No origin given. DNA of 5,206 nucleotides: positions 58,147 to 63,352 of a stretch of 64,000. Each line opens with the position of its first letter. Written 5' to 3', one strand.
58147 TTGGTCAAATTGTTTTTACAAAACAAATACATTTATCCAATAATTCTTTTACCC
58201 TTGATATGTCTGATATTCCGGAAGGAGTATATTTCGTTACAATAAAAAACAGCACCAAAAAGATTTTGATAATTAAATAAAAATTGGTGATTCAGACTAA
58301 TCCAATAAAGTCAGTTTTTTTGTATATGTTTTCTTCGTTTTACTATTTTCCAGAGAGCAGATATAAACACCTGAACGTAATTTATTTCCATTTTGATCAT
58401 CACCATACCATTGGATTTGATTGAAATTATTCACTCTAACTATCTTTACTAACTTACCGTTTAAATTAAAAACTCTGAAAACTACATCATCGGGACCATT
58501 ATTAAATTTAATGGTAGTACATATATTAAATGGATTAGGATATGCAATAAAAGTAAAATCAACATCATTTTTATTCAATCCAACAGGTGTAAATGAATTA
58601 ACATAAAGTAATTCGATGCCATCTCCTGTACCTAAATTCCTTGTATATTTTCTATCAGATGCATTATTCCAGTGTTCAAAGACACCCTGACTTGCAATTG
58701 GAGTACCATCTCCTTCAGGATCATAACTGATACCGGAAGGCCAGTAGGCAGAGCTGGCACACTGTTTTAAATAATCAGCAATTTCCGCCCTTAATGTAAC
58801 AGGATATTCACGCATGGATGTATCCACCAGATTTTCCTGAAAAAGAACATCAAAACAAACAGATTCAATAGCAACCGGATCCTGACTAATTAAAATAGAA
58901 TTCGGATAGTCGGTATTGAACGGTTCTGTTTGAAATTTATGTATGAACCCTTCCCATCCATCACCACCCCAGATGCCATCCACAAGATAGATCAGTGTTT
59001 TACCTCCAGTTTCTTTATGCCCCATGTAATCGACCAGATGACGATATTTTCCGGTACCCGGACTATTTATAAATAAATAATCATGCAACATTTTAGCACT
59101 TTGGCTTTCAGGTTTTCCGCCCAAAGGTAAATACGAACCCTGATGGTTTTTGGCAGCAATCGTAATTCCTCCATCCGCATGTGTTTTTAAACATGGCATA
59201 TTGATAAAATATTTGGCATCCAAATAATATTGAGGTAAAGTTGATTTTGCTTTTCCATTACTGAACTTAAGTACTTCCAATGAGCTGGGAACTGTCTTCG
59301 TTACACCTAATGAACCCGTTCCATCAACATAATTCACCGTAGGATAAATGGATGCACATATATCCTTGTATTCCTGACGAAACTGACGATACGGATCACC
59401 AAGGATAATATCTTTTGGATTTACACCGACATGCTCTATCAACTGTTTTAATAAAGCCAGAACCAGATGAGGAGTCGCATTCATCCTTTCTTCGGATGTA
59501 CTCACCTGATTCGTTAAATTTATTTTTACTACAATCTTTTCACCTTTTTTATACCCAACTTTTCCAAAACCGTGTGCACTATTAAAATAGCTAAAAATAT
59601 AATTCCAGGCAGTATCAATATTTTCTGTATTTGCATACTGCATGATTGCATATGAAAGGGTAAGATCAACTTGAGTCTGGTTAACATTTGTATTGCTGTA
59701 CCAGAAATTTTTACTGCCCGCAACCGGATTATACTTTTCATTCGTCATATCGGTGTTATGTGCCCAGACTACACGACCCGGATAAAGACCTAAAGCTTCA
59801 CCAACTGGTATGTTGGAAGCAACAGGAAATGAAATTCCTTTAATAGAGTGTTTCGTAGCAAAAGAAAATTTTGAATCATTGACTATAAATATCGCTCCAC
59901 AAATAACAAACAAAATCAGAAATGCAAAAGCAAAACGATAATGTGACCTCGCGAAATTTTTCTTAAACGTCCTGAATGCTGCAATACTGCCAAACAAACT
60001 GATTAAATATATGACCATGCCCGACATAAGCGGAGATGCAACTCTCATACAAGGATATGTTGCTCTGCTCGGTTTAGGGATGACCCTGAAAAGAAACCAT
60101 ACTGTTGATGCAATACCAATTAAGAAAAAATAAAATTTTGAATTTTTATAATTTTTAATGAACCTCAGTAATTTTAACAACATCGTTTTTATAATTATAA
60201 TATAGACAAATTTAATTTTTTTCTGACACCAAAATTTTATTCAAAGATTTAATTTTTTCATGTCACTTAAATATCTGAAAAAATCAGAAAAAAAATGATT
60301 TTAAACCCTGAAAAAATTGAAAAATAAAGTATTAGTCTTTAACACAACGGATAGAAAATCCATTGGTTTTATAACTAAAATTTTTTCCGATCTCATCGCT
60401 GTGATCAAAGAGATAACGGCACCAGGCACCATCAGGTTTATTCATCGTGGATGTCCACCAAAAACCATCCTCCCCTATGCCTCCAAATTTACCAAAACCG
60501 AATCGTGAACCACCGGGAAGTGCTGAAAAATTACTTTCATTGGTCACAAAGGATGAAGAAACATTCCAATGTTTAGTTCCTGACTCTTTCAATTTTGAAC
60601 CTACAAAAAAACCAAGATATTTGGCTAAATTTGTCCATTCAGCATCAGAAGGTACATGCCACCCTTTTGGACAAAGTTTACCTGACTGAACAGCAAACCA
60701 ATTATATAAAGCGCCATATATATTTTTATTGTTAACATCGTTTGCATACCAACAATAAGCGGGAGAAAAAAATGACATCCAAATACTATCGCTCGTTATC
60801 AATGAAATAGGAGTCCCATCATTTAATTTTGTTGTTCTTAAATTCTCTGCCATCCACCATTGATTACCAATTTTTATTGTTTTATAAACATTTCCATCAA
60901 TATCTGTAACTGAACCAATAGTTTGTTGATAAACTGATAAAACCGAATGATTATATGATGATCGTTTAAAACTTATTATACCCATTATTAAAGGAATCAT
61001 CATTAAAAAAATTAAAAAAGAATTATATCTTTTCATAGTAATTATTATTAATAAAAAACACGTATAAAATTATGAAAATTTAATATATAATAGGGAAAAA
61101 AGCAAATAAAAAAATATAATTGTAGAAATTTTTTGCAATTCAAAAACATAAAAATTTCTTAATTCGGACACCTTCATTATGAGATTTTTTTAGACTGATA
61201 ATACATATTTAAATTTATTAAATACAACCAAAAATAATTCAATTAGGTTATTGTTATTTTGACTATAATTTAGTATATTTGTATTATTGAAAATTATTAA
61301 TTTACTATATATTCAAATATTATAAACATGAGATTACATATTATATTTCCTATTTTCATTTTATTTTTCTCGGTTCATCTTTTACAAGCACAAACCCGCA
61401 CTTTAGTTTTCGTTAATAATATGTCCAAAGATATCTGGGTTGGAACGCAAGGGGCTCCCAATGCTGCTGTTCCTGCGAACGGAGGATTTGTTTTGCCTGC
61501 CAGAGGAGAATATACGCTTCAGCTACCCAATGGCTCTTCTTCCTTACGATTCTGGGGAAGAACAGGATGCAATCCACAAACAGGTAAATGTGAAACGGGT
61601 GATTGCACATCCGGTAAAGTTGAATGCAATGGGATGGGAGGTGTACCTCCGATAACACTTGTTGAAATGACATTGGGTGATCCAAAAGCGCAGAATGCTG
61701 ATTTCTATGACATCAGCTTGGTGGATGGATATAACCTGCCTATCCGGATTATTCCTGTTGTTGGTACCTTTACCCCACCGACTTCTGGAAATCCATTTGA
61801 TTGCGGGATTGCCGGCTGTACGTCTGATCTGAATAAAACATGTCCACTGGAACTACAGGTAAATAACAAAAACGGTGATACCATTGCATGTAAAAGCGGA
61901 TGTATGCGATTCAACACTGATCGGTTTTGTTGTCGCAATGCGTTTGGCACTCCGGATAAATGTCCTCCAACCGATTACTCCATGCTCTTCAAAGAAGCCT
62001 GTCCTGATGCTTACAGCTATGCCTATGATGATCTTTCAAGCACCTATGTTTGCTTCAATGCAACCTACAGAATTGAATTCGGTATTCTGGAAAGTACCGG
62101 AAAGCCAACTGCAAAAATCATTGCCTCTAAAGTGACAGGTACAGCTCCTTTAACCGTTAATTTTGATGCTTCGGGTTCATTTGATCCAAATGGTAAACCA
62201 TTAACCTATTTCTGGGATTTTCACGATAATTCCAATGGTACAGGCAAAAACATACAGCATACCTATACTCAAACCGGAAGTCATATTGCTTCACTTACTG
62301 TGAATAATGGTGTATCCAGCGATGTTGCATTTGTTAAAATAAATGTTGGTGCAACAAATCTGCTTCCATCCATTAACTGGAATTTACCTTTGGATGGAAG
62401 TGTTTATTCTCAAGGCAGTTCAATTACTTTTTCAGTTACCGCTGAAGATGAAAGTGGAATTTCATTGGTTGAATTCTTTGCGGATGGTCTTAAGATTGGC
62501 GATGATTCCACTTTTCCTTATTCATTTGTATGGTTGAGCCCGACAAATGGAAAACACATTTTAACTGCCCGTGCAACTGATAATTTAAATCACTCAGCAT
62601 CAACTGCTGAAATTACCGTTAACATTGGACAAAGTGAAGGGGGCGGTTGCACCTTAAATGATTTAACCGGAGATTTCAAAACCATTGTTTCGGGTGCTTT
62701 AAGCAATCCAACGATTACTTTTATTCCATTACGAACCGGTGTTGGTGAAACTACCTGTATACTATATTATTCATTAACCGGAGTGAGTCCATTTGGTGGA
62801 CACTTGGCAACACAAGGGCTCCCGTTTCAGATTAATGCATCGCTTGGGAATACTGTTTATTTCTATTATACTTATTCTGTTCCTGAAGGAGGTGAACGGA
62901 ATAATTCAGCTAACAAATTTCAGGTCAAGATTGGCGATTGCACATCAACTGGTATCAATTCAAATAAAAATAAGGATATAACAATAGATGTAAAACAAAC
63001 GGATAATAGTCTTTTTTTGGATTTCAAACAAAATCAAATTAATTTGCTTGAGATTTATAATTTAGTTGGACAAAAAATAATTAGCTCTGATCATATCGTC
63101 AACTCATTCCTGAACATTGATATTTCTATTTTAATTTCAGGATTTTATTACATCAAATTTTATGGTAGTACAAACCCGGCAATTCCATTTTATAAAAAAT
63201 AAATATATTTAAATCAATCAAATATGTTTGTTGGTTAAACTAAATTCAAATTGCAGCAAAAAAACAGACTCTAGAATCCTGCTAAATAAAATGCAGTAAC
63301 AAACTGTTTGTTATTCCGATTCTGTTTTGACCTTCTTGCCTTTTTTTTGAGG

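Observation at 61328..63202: Bacterial thaumatin-like (PR-5) domain fused to PKD, an Ig-like domain, an unknown domain and a T9SS sorting signal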

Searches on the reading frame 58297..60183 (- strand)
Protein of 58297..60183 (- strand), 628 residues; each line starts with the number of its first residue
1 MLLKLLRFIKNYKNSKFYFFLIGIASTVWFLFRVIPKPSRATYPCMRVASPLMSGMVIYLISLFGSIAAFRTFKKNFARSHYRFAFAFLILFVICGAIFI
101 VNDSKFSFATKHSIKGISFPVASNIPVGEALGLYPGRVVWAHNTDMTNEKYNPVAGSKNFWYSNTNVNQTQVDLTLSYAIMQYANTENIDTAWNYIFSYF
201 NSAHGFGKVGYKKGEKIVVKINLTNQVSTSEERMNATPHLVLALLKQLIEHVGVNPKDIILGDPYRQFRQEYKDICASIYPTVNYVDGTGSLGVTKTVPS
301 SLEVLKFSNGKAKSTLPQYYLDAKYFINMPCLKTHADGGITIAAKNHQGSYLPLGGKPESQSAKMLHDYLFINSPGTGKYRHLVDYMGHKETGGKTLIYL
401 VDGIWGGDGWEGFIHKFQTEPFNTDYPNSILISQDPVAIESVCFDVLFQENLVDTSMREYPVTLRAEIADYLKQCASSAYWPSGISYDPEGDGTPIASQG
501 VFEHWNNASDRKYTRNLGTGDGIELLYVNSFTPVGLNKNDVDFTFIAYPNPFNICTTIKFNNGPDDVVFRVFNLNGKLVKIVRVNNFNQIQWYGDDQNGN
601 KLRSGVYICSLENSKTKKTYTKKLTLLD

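Call 3: search_protein_families(library=pfam, proteins=[window:58297-60183:-], max_evalue=0.01)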
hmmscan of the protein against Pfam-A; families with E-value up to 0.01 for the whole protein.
window:58297-60183:- (628 aa): 3 families
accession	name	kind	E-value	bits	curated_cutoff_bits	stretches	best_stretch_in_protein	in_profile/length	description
PF04015.17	DUF362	-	7e-14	52.8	24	1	217-445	1-200/200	Domain of unknown function (DUF362)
PF18962.6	Por_Secre_tail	-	5.4e-08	33.5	27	1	548-623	2-72/75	Secretion system C-terminal sorting domain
PF13860.13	FlgD_ig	-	0.0015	18.9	27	1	560-614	18-76/79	FlgD Ig-like domain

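Call 4: search_protein_families(library=ncbifam, proteins=[window:58297-60183:-], max_evalue=0.01)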
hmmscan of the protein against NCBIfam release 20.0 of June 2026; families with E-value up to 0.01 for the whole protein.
window:58297-60183:- (628 aa): 4 families
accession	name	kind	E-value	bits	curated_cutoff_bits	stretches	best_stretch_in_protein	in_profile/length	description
NF052228.1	T9SS_PorZ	equivalog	5.8e-08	31.6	260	1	541-625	669-754/757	type IX secretion system anionic LPS delivery protein PorZ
TIGR04183.1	Por_Secre_tail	domain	6.8e-08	32.4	23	1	548-624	2-69/72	T9SS type A sorting domain-containing protein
NF033707.1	T9SS_sortase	equivalog_domain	3.9e-07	28.1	420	1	544-623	998-1091/1095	type IX secretion system sortase PorU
NF009453.0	PRK12813.1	equivalog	0.00039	20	264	1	557-621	116-181/223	flagellar basal body rod modification protein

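Call 52: find_related_loci(query=window:58297-60183:-, collection=metagenome_contigs, flank=10000)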
Query window:58297-60183:- (628 aa) in metagenome_contigs; peptide patterns used: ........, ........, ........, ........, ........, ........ (x = any residue, [..] = any of these).
207 stretches matched a pattern; 2 encode a relative of the query (tblastn E <= 1e-3); 2 distinct loci.
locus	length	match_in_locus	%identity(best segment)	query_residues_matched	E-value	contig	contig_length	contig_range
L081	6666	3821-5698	52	2-624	0e+0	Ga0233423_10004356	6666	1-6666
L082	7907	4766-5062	34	542-627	5e-7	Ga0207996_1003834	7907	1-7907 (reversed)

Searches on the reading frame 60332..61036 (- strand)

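Call 3: search_protein_families(library=pfam, proteins=[window:60332-61036:-], max_evalue=0.01)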
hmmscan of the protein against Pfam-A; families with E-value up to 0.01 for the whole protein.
window:60332-61036:- (234 aa): 1 family
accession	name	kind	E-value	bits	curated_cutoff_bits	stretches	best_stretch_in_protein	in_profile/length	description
PF09603.15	Fib_succ_major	-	3.8e-44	151.6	33.9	1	54-233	1-187/187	Fibrobacter succinogenes major domain (Fib_succ_major)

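Call 4: search_protein_families(library=ncbifam, proteins=[window:60332-61036:-], max_evalue=0.01)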
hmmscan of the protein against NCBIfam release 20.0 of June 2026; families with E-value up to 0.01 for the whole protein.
window:60332-61036:- (234 aa): 1 family
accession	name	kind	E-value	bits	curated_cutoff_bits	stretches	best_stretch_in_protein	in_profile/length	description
TIGR02145.1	Fib_succ_major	domain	5.7e-35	121.6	41.65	1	47-234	7-176/176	FISUMP domain-containing protein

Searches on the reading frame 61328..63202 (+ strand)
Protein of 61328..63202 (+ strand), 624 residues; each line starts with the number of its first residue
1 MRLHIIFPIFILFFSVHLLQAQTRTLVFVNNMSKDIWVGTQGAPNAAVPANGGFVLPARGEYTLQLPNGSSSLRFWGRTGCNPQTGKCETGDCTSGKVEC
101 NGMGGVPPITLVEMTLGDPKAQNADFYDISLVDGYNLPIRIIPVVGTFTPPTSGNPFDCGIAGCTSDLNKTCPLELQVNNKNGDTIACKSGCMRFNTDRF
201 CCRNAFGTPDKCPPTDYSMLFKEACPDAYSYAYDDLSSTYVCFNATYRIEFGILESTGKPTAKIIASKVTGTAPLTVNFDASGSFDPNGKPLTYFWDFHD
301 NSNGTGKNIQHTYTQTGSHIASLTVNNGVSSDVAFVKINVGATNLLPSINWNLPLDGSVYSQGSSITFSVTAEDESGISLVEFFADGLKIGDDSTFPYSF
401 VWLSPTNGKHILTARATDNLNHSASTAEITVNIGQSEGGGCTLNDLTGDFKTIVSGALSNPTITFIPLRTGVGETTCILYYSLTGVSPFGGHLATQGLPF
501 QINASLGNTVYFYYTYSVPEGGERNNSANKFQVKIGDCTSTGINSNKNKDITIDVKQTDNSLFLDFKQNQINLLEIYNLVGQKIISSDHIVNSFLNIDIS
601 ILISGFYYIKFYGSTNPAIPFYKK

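Call 3: search_protein_families(library=pfam, proteins=[window:61328-63202:+], max_evalue=0.01)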
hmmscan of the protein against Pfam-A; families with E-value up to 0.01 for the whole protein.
window:61328-63202:+ (624 aa): 5 families
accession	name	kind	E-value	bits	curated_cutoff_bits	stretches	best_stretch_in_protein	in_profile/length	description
PF00314.23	Thaumatin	-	1.2e-69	234.6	27.4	1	30-251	1-207/209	Thaumatin family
PF18911.6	PKD_4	-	4.1e-18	65.6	27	1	259-330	3-75/85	PKD domain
PF17957.7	Big_7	-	1.5e-15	58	24.1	1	347-414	1-70/70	Bacterial Ig domain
PF00801.26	PKD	-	1.8e-14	53.9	23.5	1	267-339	7-79/80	PKD domain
PF21027.3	Sde0182_C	-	0.00085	20.3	27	1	276-327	1-51/83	Cellulose-binding protein Sde0182, C-terminal domain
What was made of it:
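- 61391..62086 (+): Thaumatin / GH152-type domain, aa 22-253; 14 Cys, implying 7 disulfides. Pfam PF00314, E=1.2e-69 (call 3).
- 62102..62344 (+): PKD domain, aa 259-339. Pfam PKD_4 4.1e-18 and PKD 1.8e-14 (call 3).
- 62366..62569 (+): Big_7 bacterial Ig-like domain, aa 347-414. Pfam PF17957, 1.5e-15 (call 3).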

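Call 4: search_protein_families(library=ncbifam, proteins=[window:61328-63202:+], max_evalue=0.01)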
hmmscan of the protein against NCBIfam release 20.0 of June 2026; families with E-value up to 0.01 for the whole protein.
window:61328-63202:+ (624 aa): 3 families
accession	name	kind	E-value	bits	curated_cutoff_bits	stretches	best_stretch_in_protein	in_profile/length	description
TIGR00864.1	PCC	subfamily_domain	2.7e-06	24.1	1861.4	1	284-361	1418-1498/2700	polycystin cation channel protein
TIGR04183.1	Por_Secre_tail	domain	8.1e-05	22.5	23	1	562-614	11-61/72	T9SS type A sorting domain-containing protein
NF038112.1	myxo_dep_M36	subfamily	0.0052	13.9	1500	1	268-377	1200-1316/1604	myxosortase-dependent M36 family metallopeptidase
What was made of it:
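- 62969..63199 (+): Probable T9SS type-A C-terminal sorting domain, aa 548-624. It is divergent and lacks the usual PNP motif. TIGR04183: 22.5 bits against a cut-off of 23, E=8.1e-5 (call 4).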

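Call 5: search_solved_structures(query=window:61328-63202:+, max_evalue=0.01, show_alignments=2)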
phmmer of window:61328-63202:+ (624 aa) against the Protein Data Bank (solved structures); distinct sequences matched with E-value up to 0.01: 42.
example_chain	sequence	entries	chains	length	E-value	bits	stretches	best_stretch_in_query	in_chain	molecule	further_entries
3zs3_A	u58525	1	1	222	4.4e-51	177.4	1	26-245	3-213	THAUMATIN-LIKE PROTEIN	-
2ahn_A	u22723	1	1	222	3.6e-50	174.4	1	25-249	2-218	Thaumatin-like protein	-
7p20_A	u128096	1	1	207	2e-36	129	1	49-249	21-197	Pathogenesis-related 5 protein Jun a 3.0101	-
4l2j_A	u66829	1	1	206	4.5e-34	121.2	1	46-251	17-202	Osmotin: antifungal laticifer protein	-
2i0w_A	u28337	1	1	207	1.4e-31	113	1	46-251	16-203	Protein NP24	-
1du5_A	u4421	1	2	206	4.6e-31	111.2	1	46-250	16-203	ZEAMATIN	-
1pcv_A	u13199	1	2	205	1.2e-30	109.9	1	46-249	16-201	osmotin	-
1z3q_A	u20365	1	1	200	2.6e-30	108.7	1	46-251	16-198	Thaumatin-like Protein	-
4jru_A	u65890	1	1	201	7.1e-30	107.3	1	46-248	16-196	thaumatin-like protein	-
1aun_A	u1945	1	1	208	2.5e-29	105.5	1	46-246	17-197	PR-5D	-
4l5h_A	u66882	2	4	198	9.7e-29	103.6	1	47-251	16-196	VVTL1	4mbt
4bct_A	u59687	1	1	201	1.5e-28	102.9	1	46-250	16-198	THAUMATIN-LIKE PROTEIN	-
7p23_A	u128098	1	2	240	7e-25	90.8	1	24-242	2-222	Thaumatin-like protein of Puccinia graminis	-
9fx4_A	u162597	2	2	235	6.1e-24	87.7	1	11-251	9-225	Thaumatin I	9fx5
6e0d_A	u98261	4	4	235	6.8e-24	87.6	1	11-251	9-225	Thaumatin I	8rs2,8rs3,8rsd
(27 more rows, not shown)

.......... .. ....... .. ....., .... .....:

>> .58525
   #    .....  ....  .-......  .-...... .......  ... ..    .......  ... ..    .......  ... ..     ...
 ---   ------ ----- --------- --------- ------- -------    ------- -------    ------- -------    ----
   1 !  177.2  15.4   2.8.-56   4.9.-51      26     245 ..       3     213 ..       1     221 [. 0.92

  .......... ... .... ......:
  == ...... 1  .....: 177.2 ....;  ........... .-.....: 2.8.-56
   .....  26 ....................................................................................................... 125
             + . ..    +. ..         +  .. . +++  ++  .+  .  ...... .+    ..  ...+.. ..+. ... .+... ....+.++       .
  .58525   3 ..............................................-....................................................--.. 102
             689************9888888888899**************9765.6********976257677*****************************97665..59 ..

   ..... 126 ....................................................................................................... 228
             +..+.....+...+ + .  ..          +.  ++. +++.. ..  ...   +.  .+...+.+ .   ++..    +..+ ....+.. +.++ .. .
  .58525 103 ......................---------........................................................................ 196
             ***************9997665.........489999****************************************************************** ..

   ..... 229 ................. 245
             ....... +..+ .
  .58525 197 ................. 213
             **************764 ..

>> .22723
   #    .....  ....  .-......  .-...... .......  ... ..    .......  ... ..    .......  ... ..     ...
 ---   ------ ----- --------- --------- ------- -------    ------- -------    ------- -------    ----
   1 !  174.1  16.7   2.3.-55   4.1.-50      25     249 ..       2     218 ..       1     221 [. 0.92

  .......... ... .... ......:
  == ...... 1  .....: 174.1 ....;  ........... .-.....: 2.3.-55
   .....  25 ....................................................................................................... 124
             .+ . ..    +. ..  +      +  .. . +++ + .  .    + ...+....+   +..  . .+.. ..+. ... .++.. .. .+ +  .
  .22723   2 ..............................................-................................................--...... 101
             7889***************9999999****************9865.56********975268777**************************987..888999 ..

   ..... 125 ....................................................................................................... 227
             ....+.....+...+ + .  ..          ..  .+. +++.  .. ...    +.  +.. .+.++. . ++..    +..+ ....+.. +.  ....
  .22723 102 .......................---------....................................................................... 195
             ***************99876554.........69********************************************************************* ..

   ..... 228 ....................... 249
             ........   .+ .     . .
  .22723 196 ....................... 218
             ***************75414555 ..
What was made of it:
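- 61391..62086 (+): PDB phmmer 3zs3, 4.4e-51 (call 5).
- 62102..62344 (+): Matches the ColH PKD domains in the PDB (call 5).
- The best PDB matches are plant TLPs (call 5).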

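Call 8: find_encoding_contigs(protein=window:61328-63202:+, flank=10000, max_places=6)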
Protein window:61328-63202:+ (624 aa): no gene with exactly this product is on record in the collection.
